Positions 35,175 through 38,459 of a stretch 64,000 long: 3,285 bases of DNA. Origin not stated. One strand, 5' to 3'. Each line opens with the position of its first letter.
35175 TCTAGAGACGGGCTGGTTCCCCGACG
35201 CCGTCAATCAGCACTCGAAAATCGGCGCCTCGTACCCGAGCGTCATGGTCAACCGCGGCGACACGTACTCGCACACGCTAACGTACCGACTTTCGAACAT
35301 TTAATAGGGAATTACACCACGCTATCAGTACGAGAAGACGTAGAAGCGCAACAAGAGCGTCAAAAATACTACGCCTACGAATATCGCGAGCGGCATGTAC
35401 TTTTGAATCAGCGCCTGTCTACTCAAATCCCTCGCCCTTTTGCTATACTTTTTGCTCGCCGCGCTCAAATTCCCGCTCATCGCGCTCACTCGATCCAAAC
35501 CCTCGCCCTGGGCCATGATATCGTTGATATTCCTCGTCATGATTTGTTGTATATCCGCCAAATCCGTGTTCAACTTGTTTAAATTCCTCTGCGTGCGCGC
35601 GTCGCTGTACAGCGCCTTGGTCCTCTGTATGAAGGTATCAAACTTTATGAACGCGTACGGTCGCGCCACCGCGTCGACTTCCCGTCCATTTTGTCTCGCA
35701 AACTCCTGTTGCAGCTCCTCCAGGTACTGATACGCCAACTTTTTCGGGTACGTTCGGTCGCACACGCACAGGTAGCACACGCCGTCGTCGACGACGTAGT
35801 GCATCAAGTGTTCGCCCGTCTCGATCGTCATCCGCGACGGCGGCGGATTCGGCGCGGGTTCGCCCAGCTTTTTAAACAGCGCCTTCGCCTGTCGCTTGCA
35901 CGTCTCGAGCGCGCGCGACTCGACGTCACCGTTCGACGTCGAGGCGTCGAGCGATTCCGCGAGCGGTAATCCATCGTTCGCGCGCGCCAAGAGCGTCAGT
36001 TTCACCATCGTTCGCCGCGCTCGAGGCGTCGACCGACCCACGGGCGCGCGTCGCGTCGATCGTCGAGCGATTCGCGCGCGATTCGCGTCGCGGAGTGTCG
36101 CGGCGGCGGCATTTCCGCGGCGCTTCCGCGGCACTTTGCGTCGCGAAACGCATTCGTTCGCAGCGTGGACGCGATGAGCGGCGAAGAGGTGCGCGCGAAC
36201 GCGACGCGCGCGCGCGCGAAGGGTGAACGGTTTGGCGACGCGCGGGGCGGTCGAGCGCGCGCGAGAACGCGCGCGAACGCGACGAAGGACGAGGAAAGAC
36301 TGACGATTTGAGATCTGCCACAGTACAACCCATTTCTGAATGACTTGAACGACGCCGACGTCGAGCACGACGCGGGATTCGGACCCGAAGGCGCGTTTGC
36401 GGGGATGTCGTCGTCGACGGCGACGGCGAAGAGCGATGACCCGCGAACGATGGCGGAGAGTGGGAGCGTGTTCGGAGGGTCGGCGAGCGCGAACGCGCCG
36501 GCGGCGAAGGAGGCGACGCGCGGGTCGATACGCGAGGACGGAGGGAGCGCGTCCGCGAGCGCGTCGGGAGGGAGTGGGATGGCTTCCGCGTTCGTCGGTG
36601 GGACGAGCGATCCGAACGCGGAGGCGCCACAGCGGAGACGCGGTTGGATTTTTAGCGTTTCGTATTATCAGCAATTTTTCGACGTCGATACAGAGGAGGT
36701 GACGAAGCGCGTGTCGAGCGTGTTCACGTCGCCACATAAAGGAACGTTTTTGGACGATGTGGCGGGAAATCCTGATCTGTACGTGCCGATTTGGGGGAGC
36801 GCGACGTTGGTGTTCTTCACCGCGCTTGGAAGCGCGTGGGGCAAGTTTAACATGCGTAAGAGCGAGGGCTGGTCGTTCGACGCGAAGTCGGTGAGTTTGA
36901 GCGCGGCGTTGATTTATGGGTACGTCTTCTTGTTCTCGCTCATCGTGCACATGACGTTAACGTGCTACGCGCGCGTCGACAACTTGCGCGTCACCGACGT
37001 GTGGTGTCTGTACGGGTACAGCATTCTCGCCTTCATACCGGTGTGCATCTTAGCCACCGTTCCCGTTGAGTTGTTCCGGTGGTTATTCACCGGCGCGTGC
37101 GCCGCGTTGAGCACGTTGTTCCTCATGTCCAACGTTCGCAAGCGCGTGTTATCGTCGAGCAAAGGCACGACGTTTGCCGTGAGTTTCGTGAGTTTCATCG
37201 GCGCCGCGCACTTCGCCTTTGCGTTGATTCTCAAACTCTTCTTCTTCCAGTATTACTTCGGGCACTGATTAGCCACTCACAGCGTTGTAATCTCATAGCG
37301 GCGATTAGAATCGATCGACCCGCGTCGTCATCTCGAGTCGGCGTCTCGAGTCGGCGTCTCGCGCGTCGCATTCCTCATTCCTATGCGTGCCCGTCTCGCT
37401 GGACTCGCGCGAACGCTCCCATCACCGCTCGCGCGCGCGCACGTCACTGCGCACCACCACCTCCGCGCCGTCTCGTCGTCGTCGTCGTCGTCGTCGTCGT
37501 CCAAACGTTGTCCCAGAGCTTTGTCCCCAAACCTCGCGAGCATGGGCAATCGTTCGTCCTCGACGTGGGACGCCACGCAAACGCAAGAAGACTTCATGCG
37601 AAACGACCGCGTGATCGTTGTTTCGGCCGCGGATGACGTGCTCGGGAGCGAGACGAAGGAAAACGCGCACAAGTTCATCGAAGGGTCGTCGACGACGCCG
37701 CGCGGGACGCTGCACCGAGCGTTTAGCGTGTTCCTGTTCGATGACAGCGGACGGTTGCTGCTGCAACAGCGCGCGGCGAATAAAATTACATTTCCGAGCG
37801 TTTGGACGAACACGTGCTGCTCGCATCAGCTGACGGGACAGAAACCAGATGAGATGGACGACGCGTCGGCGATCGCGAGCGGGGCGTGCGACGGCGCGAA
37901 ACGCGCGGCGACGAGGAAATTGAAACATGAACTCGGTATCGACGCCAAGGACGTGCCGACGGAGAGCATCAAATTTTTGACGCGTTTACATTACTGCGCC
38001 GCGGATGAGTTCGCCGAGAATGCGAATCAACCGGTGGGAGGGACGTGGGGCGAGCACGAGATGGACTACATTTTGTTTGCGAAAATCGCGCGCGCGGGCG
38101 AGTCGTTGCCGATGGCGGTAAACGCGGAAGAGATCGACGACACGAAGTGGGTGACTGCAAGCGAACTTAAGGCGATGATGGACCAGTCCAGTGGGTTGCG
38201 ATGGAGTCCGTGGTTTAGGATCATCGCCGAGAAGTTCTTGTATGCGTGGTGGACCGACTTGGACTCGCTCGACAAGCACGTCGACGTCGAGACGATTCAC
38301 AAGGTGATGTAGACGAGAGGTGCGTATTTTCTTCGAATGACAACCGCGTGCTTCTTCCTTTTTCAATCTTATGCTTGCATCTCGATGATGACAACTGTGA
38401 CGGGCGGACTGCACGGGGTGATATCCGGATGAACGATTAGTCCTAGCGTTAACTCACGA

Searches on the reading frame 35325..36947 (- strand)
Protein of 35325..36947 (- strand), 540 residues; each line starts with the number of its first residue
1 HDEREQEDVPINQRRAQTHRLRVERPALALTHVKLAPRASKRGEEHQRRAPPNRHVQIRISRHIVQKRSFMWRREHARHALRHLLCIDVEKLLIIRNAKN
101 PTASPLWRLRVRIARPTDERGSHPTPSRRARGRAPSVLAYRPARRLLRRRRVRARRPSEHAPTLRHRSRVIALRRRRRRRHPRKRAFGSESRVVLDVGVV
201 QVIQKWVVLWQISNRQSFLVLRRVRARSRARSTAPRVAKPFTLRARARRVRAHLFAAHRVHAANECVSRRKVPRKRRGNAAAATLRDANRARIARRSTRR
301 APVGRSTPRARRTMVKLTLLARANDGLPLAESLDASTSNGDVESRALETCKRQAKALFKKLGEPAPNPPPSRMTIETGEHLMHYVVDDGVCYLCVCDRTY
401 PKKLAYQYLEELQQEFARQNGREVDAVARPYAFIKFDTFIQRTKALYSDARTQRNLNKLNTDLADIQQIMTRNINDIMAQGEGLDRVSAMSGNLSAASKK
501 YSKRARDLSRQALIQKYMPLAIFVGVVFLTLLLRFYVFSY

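Call 14: search_protein_families(library=pfam, proteins=[window:35325-36947:-], max_evalue=0.001)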
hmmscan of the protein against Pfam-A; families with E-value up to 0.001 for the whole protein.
window:35325-36947:- (540 aa): 2 families
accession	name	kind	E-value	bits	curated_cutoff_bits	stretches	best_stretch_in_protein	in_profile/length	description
PF13774.12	Longin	-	2.1e-26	92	26.2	1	354-438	1-84/84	Regulated-SNARE-like domain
PF00957.27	Synaptobrevin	-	3.7e-15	55.9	26.4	1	453-535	2-84/89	Synaptobrevin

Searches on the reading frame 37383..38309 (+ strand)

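Call 14: search_protein_families(library=pfam, proteins=[window:37383-38309:+], max_evalue=0.001)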
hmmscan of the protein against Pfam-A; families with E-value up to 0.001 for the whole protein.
window:37383-38309:+ (309 aa): 1 family
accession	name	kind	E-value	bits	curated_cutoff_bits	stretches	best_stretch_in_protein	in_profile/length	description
PF00293.34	NUDIX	-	2.1e-13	50.9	21.1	1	110-277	2-133/134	NUDIX domain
